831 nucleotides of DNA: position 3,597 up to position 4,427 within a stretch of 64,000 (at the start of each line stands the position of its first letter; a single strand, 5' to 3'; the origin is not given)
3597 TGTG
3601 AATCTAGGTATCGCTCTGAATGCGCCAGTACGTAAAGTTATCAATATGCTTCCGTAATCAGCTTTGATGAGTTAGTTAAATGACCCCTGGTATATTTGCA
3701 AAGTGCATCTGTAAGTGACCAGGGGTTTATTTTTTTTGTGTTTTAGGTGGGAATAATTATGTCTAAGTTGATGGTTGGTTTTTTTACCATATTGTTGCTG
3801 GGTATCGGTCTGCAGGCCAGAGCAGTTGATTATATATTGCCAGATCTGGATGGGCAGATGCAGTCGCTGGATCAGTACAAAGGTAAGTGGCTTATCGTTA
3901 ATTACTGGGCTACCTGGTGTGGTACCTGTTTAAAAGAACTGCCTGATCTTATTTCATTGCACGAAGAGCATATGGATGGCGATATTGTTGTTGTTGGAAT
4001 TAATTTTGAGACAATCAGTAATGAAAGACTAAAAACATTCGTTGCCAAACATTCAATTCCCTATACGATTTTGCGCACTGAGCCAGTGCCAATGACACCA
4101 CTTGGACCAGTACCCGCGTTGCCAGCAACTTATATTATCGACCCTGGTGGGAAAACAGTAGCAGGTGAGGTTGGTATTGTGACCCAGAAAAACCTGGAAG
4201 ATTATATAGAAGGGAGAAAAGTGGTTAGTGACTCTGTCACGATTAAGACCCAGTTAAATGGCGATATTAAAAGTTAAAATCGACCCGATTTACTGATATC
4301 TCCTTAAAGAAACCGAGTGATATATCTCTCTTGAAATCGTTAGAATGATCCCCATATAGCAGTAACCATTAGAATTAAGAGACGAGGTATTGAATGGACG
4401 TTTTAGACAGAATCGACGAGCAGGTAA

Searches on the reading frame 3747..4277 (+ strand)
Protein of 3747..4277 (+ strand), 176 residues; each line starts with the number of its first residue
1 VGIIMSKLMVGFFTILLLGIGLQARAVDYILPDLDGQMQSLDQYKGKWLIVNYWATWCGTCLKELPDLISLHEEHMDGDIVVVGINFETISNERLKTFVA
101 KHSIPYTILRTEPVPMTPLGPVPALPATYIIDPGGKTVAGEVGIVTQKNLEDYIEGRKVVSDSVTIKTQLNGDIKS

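Call 19: search_protein_families(library=pfam, proteins=[window:3747-4277:+], max_evalue=0.001)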
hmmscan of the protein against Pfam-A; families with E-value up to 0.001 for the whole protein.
window:3747-4277:+ (176 aa): 5 families
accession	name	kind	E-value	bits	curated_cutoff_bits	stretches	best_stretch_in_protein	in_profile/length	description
PF00578.27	AhpC-TSA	-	3.6e-18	66.1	26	1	24-136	3-120/124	AhpC/TSA family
PF08534.16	Redoxin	-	3.5e-13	50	26.6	1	31-109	11-91/148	Redoxin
PF00085.26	Thioredoxin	-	5.7e-06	26.7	23.5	1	46-92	18-63/103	Thioredoxin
PF00255.25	GSHPx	-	7.8e-06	25.9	27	1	31-101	6-81/108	Glutathione peroxidase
PF13905.12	Thioredoxin_8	-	2.5e-05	25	27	1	46-136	1-93/94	Thioredoxin-like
